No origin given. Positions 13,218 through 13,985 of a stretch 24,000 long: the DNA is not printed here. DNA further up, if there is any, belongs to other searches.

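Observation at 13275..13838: Cys-cluster MarR regulator translationally coupled to hgcA, in place of an ArsR-type hgcAB regulator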

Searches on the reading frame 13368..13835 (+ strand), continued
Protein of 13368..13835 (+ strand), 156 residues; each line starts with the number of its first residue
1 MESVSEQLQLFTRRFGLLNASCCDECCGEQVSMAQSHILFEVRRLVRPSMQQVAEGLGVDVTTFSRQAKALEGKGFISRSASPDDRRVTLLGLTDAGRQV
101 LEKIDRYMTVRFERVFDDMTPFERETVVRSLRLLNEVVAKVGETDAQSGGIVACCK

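Call 26: find_related_loci(query=A1, collection=genome_contigs, flank=5000)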
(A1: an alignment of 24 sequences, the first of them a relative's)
Query A1 (156 aa) in genome_contigs; peptide patterns used: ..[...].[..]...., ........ (x = any residue, [..] = any of these).
269 stretches matched a pattern; 243 encode a relative of the query (tblastn E <= 1e-3); the best 80 are kept; 80 distinct loci.
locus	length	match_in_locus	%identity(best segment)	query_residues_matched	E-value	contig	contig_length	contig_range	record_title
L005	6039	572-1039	80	1-156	4e-80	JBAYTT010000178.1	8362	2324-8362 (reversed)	MAG: Pelobacteraceae bacterium isolate SO_2016_LW3_15 scaffold12992_LW162_2016, whole genome shotgun sequence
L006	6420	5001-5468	77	1-156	1e-78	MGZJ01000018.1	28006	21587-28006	MAG: Geobacteraceae bacterium GWC2_53_11 gwc2_scaffold_1545, whole genome shotgun sequence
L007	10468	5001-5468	75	1-156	2e-75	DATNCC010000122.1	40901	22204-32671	MAG TPA_asm: Dongiaceae bacterium isolate SMAG_U11204 k141_2019968, whole genome shotgun sequence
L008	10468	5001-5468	76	1-156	1e-74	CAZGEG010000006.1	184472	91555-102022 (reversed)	MAG TPA_asm: uncultured Geobacter sp. isolate SRP302447_co2_789 genome assembly, contig: NODE_252_length_184472_cov_258.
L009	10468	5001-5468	75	1-156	6e-74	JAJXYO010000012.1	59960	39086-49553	MAG: Deltaproteobacteria bacterium isolate BP6.bin89 NODE_714_length_59960_cov_8.102184, whole genome shotgun sequence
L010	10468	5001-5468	74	1-156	1e-73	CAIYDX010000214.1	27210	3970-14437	MAG: uncultured Geobacteraceae bacterium isolate AlinenLipids_bin-4284 genome assembly, contig: bin-4284:214/419, whole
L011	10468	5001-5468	72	1-156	4e-73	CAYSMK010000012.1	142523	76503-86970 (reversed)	MAG TPA_asm: uncultured Geobacter sp. isolate binchicken_co269_58 genome assembly, contig: NODE_118_length_142523_cov_22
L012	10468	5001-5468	73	1-156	3e-73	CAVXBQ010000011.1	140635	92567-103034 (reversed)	MAG: uncultured delta proteobacterium isolate MFD01299.bin.2.165 genome assembly, contig: contig_53557, whole genome sho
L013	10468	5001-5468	72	1-156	5e-73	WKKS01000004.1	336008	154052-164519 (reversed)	MAG: Geobacter sp. isolate H7geo H7geo_contig_4, whole genome shotgun sequence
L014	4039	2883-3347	74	1-156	6e-73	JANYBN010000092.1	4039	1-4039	MAG: Geobacter sp. isolate GL140_6_metabat_181 GL140_6_k141_1742129, whole genome shotgun sequence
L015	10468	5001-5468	71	1-156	1e-72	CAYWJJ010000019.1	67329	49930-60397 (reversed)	MAG TPA_asm: uncultured Geobacter sp. isolate SRP302447_co2_181 genome assembly, contig: NODE_1268_length_67329_cov_25.0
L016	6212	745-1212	70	1-156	2e-72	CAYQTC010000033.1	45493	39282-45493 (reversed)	MAG TPA_asm: uncultured Geobacter sp. isolate SRP302447_co3_813 genome assembly, contig: NODE_2151_length_45493_cov_31.7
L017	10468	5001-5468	69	1-156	3e-71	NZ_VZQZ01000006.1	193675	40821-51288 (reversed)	Oryzomonas japonica strain Red96 contig6, whole genome shotgun sequence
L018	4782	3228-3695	72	1-156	1e-70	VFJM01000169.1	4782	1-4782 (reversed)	MAG: Geobacter sp. isolate Bin_37_1 c_000005135202, whole genome shotgun sequence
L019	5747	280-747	74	1-156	4e-70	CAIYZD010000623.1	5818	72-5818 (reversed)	MAG: uncultured Geobacteraceae bacterium isolate MJ-2014_bin-1737 genome assembly, contig: bin-1737:623/854, whole genom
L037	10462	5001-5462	67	1-156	2e-65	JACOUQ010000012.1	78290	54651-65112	MAG: Geobacter sp. isolate NC_groundwater_76_Ag_B-0.1um_57_74 GD18-4_B1_scaffold_522130, whole genome shotgun sequence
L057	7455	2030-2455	56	1-142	1e-51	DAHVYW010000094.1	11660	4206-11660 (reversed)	MAG TPA_asm: Bacillota bacterium isolate clean791 k141_1576402, whole genome shotgun sequence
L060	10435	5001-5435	55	1-145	2e-48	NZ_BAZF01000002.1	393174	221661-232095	Geobacter sp. OR-1, whole genome shotgun sequence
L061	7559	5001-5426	54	1-142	9e-48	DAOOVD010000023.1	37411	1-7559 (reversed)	MAG TPA_asm: Bacillota bacterium isolate AMR_MDS_2450 NODE_716_length_37411_cov_6.543955, whole genome shotgun sequence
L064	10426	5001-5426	51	1-142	8e-45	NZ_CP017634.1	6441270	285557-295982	Candidatus Formimonas warabiya strain DCMF chromosome, complete genome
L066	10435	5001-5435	44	1-155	6e-44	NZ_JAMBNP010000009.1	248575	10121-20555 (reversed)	Paenibacillus glycanilyticus strain MERTA38 NODE_9_, whole genome shotgun sequence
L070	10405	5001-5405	50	8-142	1e-43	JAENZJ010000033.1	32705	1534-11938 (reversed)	MAG: Thermincola ferriacetica isolate BM5_bin.4 BM5_bin4_NODE_374_length_32705_cov_8.597029, whole genome shotgun sequen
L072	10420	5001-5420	48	2-141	1e-43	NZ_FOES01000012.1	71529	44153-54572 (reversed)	Piscibacillus halophilus strain DSM 21633, whole genome shotgun sequence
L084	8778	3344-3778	47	1-156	1e-42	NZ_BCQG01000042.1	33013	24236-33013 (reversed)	Geobacillus jurassicus NBRC 107829, whole genome shotgun sequence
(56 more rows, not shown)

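Call 29: search_protein_families(library=ncbifam, proteins=[window:13368-13835:+, L084:3344-3787:+, L066:5001-5447:+], max_evalue=0.001)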
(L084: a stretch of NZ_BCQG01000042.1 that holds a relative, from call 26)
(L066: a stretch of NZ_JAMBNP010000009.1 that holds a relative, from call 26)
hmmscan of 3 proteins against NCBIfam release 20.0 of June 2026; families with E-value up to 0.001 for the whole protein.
window:13368-13835:+ (156 aa): 15 families
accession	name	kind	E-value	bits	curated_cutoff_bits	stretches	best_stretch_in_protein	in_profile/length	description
NF050133.1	TransRegFabT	equivalog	3.2e-11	43.7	200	1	30-138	26-134/138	fatty acid biosynthesis transcriptional regulator FabT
NF045593.1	bilirub_TF_BilQ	equivalog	3.4e-10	39.7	125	1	49-134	46-131/135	bilirubin utilization transcriptional regulator BilQ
NF010349.0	PRK13777.1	equivalog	2.2e-08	33.7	153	1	32-122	45-135/190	HTH-type transcriptional regulator Hpr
NF002926.0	PRK03573.1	equivalog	1.1e-07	31.9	120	1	37-136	33-135/144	transcriptional regulator SlyA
NF052638.1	TransRegOhrRVib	equivalog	8.8e-07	28.7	200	1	49-120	53-127/141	transcriptional regulator OhrR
NF053777.1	Saro0803TransReg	equivalog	1.5e-06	27.9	200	1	49-131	53-135/140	Saro_0803 family transcriptional regulator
NF008122.0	PRK10870.1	equivalog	1.7e-06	27.9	157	1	44-105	70-129/176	transcriptional repressor MprA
NF008565.1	PRK11512.1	equivalog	7.1e-06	26.1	240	1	31-108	38-115/144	multiple antibiotic resistance transcriptional regulator MarR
TIGR02337.1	HpaR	equivalog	2.6e-05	24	121.2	1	62-136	57-128/130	homoprotocatechuate degradation operon regulator HpaR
TIGR04472.1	reg_rSAM_mob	hypoth_equivalog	5e-05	23.3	240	1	33-107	31-105/141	radical SAM mobile pair system MarR family transcriptional regulator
NF052438.1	TransRegRv0880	equivalog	5.9e-05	22.9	220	1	64-139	65-140/143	Rv0880 family HTH-type transcriptional regulator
NF041230.1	BagL_FevM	exception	0.00018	21.6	230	1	58-134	65-141/145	MarR family transcriptional regulator BagL/FevM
NF038251.1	AdcR_fam_Zn_TF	equivalog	0.0002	21.6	175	1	30-135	33-140/143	zinc-dependent MarR family transcriptional regulator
NF053814.1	teico_TcaR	equivalog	0.00033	20.8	170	1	30-138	35-145/151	MarR family transcriptional regulator TcaR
TIGR01884.1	cas_HTH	subfamily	0.00056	19.4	60.2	0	36-81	145-190/202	CRISPR-associated CARF protein Csa3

L084:3344-3787:+ (148 aa): 21 families
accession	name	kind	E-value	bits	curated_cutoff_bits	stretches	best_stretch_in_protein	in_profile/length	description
NF045593.1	bilirub_TF_BilQ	equivalog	6.6e-13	48.5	125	1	36-132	35-130/135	bilirubin utilization transcriptional regulator BilQ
NF050133.1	TransRegFabT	equivalog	1e-12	48.5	200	1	29-136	26-133/138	fatty acid biosynthesis transcriptional regulator FabT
NF002926.0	PRK03573.1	equivalog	1.5e-08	34.6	120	1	32-135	29-135/144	transcriptional regulator SlyA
NF038251.1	AdcR_fam_Zn_TF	equivalog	9.3e-08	32.4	175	1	11-134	17-140/143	zinc-dependent MarR family transcriptional regulator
NF053777.1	Saro0803TransReg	equivalog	1.2e-07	31.5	200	1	26-128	31-133/140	Saro_0803 family transcriptional regulator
NF008565.1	PRK11512.1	equivalog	7e-07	29.4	240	1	14-112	25-120/144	multiple antibiotic resistance transcriptional regulator MarR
NF053755.1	MsvR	equivalog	1.6e-06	28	220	1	31-120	12-103/236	transcriptional factor MsvR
NF053814.1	teico_TcaR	equivalog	2e-06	27.9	170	1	27-135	33-143/151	MarR family transcriptional regulator TcaR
NF052438.1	TransRegRv0880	equivalog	1.3e-05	25.1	220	1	61-137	63-139/143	Rv0880 family HTH-type transcriptional regulator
NF053606.1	Sta1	subfamily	2e-05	24.6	80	1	30-82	18-70/100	Sta1 family transcriptional regulator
NF008122.0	PRK10870.1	equivalog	3.1e-05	23.8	157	1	38-128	61-153/176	transcriptional repressor MprA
TIGR01884.1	cas_HTH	subfamily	3.3e-05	23.4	60.2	1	34-79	144-189/202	CRISPR-associated CARF protein Csa3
NF047395.1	TransRegLtdR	equivalog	3.8e-05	23.5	250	1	27-125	47-143/166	transcriptional regulator LdtR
TIGR02337.1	HpaR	equivalog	4.2e-05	23.4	121.2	1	25-124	21-120/130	homoprotocatechuate degradation operon regulator HpaR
TIGR01889.1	Staph_reg_Sar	paralog_domain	0.00011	22.5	62.6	1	28-111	21-108/109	staphylococcal accessory regulator family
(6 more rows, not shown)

L066:5001-5447:+ (149 aa): 16 families
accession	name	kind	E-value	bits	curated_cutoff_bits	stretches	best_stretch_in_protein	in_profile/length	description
NF045593.1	bilirub_TF_BilQ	equivalog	1.4e-11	44.2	125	1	37-132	35-129/135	bilirubin utilization transcriptional regulator BilQ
NF052438.1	TransRegRv0880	equivalog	1.9e-08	34.3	220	1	31-136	32-137/143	Rv0880 family HTH-type transcriptional regulator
NF053814.1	teico_TcaR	equivalog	4.4e-08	33.3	170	1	29-136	34-143/151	MarR family transcriptional regulator TcaR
NF050133.1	TransRegFabT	equivalog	5.3e-07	30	200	1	26-132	22-128/138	fatty acid biosynthesis transcriptional regulator FabT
NF002926.0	PRK03573.1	equivalog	2.7e-06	27.4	120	1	33-132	29-131/144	transcriptional regulator SlyA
NF053777.1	Saro0803TransReg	equivalog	4.8e-06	26.3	200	1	30-113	34-117/140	Saro_0803 family transcriptional regulator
NF038251.1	AdcR_fam_Zn_TF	equivalog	5.4e-06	26.7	175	1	27-133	28-138/143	zinc-dependent MarR family transcriptional regulator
NF008565.1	PRK11512.1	equivalog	2.5e-05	24.3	240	1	35-116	42-123/144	multiple antibiotic resistance transcriptional regulator MarR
TIGR04176.1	MarR_EPS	equivalog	2.5e-05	24.3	88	1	35-104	6-77/105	MarR family EPS-associated transcriptional regulator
TIGR01889.1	Staph_reg_Sar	paralog_domain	4.3e-05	23.8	62.6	1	34-97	26-93/109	staphylococcal accessory regulator family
NF053755.1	MsvR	equivalog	6e-05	22.8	220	1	32-120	12-98/236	transcriptional factor MsvR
NF052638.1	TransRegOhrRVib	equivalog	9.9e-05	22.1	200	1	43-105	47-109/141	transcriptional regulator OhrR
NF047395.1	TransRegLtdR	equivalog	0.00022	20.9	250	1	30-116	49-134/166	transcriptional regulator LdtR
TIGR02337.1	HpaR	equivalog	0.00025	20.9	121.2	1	35-121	30-116/130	homoprotocatechuate degradation operon regulator HpaR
TIGR01884.1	cas_HTH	subfamily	0.0003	20.3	60.2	1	48-80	157-189/202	CRISPR-associated CARF protein Csa3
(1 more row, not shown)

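Call 35: search_protein_families(library=pfam, proteins=[L084:3982-4521:+, L084:4634-5425:+, L084:5556-6044:+, L066:5512-6909:+, L066:7354-8712:+, L066:9178-9651:+, L066:3778-4899:-, L057:2494-3366:+, L061:5493-6353:+, L064:5503-6303:+], max_evalue=0.00001)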
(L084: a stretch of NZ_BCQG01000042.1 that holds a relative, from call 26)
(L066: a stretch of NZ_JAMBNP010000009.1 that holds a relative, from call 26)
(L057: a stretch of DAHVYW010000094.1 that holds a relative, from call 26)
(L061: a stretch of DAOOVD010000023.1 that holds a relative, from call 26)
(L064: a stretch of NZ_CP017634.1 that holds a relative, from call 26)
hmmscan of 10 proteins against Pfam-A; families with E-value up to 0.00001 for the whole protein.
L084:3982-4521:+ (180 aa): 1 family
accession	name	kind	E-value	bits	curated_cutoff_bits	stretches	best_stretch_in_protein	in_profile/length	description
PF03773.19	ArsP_1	-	9.9e-27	94.3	32.3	2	88-179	171-262/294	Predicted permease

L084:4634-5425:+ (264 aa): 12 families
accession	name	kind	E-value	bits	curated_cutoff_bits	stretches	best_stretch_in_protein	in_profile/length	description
PF13847.12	Methyltransf_31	-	4.8e-45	153.2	27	1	78-223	2-143/145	Methyltransferase domain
PF13649.12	Methyltransf_25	-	2.3e-25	89.5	27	1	83-179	1-97/97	Methyltransferase domain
PF08241.18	Methyltransf_11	-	3.7e-25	88.8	21.2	1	84-183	1-95/95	Methyltransferase domain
PF01209.24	Ubie_methyltran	-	4.8e-20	72.3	20.1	1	78-185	46-153/233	ubiE/COQ5 methyltransferase family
PF08242.18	Methyltransf_12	-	1.2e-15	58.4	30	1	84-181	1-98/98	Methyltransferase domain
PF13489.12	Methyltransf_23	-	5.7e-15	55.9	27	1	75-228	18-161/164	Methyltransferase domain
PF01135.25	PCMT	-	3.5e-11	43.7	20.3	1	75-183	69-171/210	Protein-L-isoaspartate(D-aspartate) O-methyltransferase (PCMT)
PF06325.19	PrmA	-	2.3e-08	34.3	22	1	78-189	160-264/296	Ribosomal protein L11 methyltransferase (PrmA)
PF05175.20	MTS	-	2.6e-08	34.1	23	1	80-193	32-145/170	Methyltransferase small domain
PF05148.21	Methyltransf_8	-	5.2e-08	33.5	27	1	81-188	74-161/219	Hypothetical methyltransferase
PF20922.3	Anamorsin_N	-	2.4e-07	31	27.1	1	137-236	40-126/163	Anamorsin, N-terminal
PF02353.26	CMAS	-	9.6e-07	28.8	27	1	75-189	58-170/273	Mycolic acid cyclopropane synthetase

L084:5556-6044:+ (163 aa): 5 families
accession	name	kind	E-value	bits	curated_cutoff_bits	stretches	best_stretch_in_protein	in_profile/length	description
PF13420.13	Acetyltransf_4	-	1.5e-16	61.2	24.3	1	3-151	1-154/155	Acetyltransferase (GNAT) domain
PF00583.31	Acetyltransf_1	-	3.7e-12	47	20.7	1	36-131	24-116/116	Acetyltransferase (GNAT) family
PF13508.13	Acetyltransf_7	-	4.3e-09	37.1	27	1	47-133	4-84/84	Acetyltransferase (GNAT) domain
PF13302.13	Acetyltransf_3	-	5.7e-08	34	25.4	1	4-132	5-138/138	Acetyltransferase (GNAT) domain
PF08445.16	FR47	-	7.2e-06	26.3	22.1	1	66-134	12-80/86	FR47-like protein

L066:5512-6909:+ (466 aa): 3 families
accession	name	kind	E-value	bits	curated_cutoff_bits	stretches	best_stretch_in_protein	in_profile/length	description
PF13738.12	Pyr_redox_3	-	5.6e-14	52.5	30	1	9-319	2-276/305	Pyridine nucleotide-disulphide oxidoreductase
PF07992.20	Pyr_redox_2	-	9.1e-09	35.6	26.1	1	7-320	3-247/291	Pyridine nucleotide-disulphide oxidoreductase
PF13450.12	NAD_binding_8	-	6e-06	26.9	21.9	0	9-61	1-47/68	NAD(P)-binding Rossmann-like domain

L066:7354-8712:+ (453 aa): 2 families
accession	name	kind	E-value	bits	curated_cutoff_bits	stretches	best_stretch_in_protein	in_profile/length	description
PF02040.21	ArsB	-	2.9e-207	689.5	22.2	1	27-449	1-423/423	Arsenical pump membrane protein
PF03600.22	CitMHS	-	6.6e-59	200.1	31.9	1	36-389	1-333/336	Citrate transporter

L066:9178-9651:+ (158 aa): 1 family
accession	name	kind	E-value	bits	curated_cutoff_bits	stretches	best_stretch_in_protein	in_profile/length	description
PF00903.31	Glyoxalase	-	1.7e-15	57.9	20.6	1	9-119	4-121/121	Glyoxalase/Bleomycin resistance protein/Dioxygenase superfamily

L066:3778-4899:- (373 aa): 7 families
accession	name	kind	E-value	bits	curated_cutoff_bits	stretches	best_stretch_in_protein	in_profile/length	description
PF13738.12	Pyr_redox_3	-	5.6e-25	88.6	30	1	5-202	1-198/305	Pyridine nucleotide-disulphide oxidoreductase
PF07992.20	Pyr_redox_2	-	2.3e-17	63.8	26.1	1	3-202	2-176/291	Pyridine nucleotide-disulphide oxidoreductase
PF13434.12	Lys_Orn_oxgnase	-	2.3e-17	63.6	21.3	1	1-201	2-223/339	L-lysine 6-monooxygenase/L-ornithine 5-monooxygenase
PF13454.12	NAD_binding_9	-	5.5e-09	36.6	21.8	0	5-136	1-154/155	FAD-NAD(P)-binding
PF03486.20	HI0933_like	-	1.6e-08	34.7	50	0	3-26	2-25/244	HI0933-like protein Rossmann domain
PF05834.18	Lycopene_cycl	-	4.4e-07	29.7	23.4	0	3-135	1-140/380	Lycopene cyclase protein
PF01134.28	GIDA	-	4.5e-07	29.7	22.1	0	170-203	1-34/391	Glucose inhibited division protein A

L057:2494-3366:+ (291 aa): 10 families
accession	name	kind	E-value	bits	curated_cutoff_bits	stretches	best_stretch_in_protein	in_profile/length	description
PF13847.12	Methyltransf_31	-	1.3e-44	151.8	27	1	94-240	2-145/145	Methyltransferase domain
PF08241.18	Methyltransf_11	-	7.8e-24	84.6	21.2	1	100-199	1-95/95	Methyltransferase domain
PF13649.12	Methyltransf_25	-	8.3e-24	84.5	27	1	99-195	1-97/97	Methyltransferase domain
PF01209.24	Ubie_methyltran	-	1.8e-18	67.2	20.1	1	91-203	43-155/233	ubiE/COQ5 methyltransferase family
PF08242.18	Methyltransf_12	-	9.6e-14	52.3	30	1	100-197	1-98/98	Methyltransferase domain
PF01135.25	PCMT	-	2e-10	41.2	20.3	1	90-199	68-171/210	Protein-L-isoaspartate(D-aspartate) O-methyltransferase (PCMT)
PF13489.12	Methyltransf_23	-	2.2e-10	40.9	27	1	90-241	16-159/164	Methyltransferase domain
PF20922.3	Anamorsin_N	-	5.3e-07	29.9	27.1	1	131-206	19-94/163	Anamorsin, N-terminal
PF05148.21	Methyltransf_8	-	1.1e-06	29.1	27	1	153-202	111-159/219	Hypothetical methyltransferase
PF06325.19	PrmA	-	1.2e-06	28.7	22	1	93-212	159-269/296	Ribosomal protein L11 methyltransferase (PrmA)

L061:5493-6353:+ (287 aa): 8 families
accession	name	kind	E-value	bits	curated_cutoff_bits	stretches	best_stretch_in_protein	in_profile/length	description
PF13847.12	Methyltransf_31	-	5.7e-35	120.6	27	1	84-237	2-144/145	Methyltransferase domain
PF13649.12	Methyltransf_25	-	6.1e-20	72.2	27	1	89-193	1-97/97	Methyltransferase domain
PF08241.18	Methyltransf_11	-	6.6e-20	72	21.2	1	90-196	1-94/95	Methyltransferase domain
PF01209.24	Ubie_methyltran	-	1.4e-18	67.5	20.1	1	82-199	44-153/233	ubiE/COQ5 methyltransferase family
PF08242.18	Methyltransf_12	-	2.3e-13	51.1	30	1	90-195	1-98/98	Methyltransferase domain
PF13489.12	Methyltransf_23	-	2.6e-09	37.4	27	1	80-243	16-163/164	Methyltransferase domain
PF20922.3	Anamorsin_N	-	1.2e-06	28.8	27.1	1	153-249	42-126/163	Anamorsin, N-terminal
PF05148.21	Methyltransf_8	-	1.9e-06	28.4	27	0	153-201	113-160/219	Hypothetical methyltransferase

L064:5503-6303:+ (267 aa): 9 families
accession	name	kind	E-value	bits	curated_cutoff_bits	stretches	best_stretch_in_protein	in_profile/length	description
PF13847.12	Methyltransf_31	-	5.2e-36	123.9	27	1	72-214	2-141/145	Methyltransferase domain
PF08241.18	Methyltransf_11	-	5.9e-23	81.8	21.2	1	78-177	1-95/95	Methyltransferase domain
PF13649.12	Methyltransf_25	-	2.9e-21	76.4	27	1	77-173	1-97/97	Methyltransferase domain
PF01209.24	Ubie_methyltran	-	1.1e-18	67.9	20.1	1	70-211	44-186/233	ubiE/COQ5 methyltransferase family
PF08242.18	Methyltransf_12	-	8.9e-12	46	30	1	78-175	1-98/98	Methyltransferase domain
PF13489.12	Methyltransf_23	-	1.9e-08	34.7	27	1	66-220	13-160/164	Methyltransferase domain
PF05148.21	Methyltransf_8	-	7e-08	33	27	1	133-181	113-160/219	Hypothetical methyltransferase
PF01135.25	PCMT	-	1.9e-07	31.5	20.3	1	66-131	66-131/210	Protein-L-isoaspartate(D-aspartate) O-methyltransferase (PCMT)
PF06325.19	PrmA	-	3.9e-07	30.3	22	1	71-182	159-263/296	Ribosomal protein L11 methyltransferase (PrmA)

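Call 36: search_protein_families(library=pfam, proteins=[L070:5408-6322:+, L037:5528-5800:+, L037:6339-6620:+, L037:7133-7816:+, L060:4598-4966:+, L060:5900-6910:+, L060:3843-4439:+, L060:6913-7641:+, L072:5492-6364:+, L037:3475-4836:+], max_evalue=0.00001)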
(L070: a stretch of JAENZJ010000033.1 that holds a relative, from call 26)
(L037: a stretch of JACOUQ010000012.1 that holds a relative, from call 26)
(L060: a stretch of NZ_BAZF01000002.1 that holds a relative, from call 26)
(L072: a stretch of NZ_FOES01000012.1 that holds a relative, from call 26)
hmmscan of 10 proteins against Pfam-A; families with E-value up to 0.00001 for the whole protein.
L070:5408-6322:+ (305 aa): 8 families
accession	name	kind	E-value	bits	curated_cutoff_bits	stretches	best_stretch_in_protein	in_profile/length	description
PF13847.12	Methyltransf_31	-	6.2e-42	143.2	27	1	101-244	2-142/145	Methyltransferase domain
PF08241.18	Methyltransf_11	-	3.5e-25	88.9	21.2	1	107-205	1-94/95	Methyltransferase domain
PF13649.12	Methyltransf_25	-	9.2e-25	87.6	27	1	106-202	1-97/97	Methyltransferase domain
PF01209.24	Ubie_methyltran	-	6.2e-19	68.7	20.1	1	97-210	42-155/233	ubiE/COQ5 methyltransferase family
PF08242.18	Methyltransf_12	-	9.6e-14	52.3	30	1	107-204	1-98/98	Methyltransferase domain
PF13489.12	Methyltransf_23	-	2.4e-10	40.8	27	1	99-217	19-127/164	Methyltransferase domain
PF01135.25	PCMT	-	1.6e-09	38.3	20.3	1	99-161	70-132/210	Protein-L-isoaspartate(D-aspartate) O-methyltransferase (PCMT)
PF06325.19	PrmA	-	2e-07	31.3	22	1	100-208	159-260/296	Ribosomal protein L11 methyltransferase (PrmA)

L037:5528-5800:+ (91 aa): 0 families

L037:6339-6620:+ (94 aa): 1 family
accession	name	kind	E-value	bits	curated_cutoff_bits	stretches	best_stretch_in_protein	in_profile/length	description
PF02627.25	CMD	-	7.5e-13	48.7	23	1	3-58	19-74/84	Carboxymuconolactone decarboxylase family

L037:7133-7816:+ (228 aa): 2 families
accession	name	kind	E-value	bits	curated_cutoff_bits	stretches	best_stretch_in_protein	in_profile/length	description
PF02683.22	DsbD_TM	-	7.4e-26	91.2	27.1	1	17-190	3-186/219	Cytochrome C biogenesis protein transmembrane domain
PF13386.12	DsbD_2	-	7.3e-14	52.6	24.9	1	22-201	2-186/199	Cytochrome C biogenesis protein transmembrane region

L060:4598-4966:+ (123 aa): 1 family
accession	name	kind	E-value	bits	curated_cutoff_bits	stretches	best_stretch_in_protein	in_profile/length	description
PF06953.17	ArsD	-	4.3e-39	134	27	1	2-123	3-123/123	Arsenical resistance operon protein ArsD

L060:5900-6910:+ (337 aa): 2 families
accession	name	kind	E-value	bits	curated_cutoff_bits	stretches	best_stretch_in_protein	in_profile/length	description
PF13462.12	Thioredoxin_4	-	2e-09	38.3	23.2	1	168-310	5-150/165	Thioredoxin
PF07884.19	VKOR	-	4.4e-07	30.5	27.5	1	41-118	48-127/134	Vitamin K epoxide reductase family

L060:3843-4439:+ (199 aa): 2 families
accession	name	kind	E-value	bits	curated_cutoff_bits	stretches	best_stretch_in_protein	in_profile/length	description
PF13386.12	DsbD_2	-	1.1e-06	29.2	24.9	1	31-115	8-89/199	Cytochrome C biogenesis protein transmembrane region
PF02683.22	DsbD_TM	-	1.6e-06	28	27.1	1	22-134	8-120/219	Cytochrome C biogenesis protein transmembrane domain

L060:6913-7641:+ (243 aa): 1 family
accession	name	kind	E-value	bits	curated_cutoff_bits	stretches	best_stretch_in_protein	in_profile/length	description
PF02683.22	DsbD_TM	-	1.3e-17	64.2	27.1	1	10-207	6-200/219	Cytochrome C biogenesis protein transmembrane domain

L072:5492-6364:+ (291 aa): 1 family
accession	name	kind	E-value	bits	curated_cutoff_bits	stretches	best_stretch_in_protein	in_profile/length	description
PF03773.19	ArsP_1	-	2.5e-48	165.2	32.3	1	8-288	5-292/294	Predicted permease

L037:3475-4836:+ (454 aa): 3 families
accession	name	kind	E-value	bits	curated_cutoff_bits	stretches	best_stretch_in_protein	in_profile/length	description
PF03453.22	MoeA_N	-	3.6e-46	157.2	30.8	1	52-210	1-160/160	MoeA N-terminal region (domain I and II)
PF00994.29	MoCF_biosynth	-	8.8e-32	110.2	26.6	1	223-358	1-142/144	Probable molybdopterin binding domain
PF03454.20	MoeA_C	-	2.5e-13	50.5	22.1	1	373-443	1-72/72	MoeA C-terminal region (domain IV)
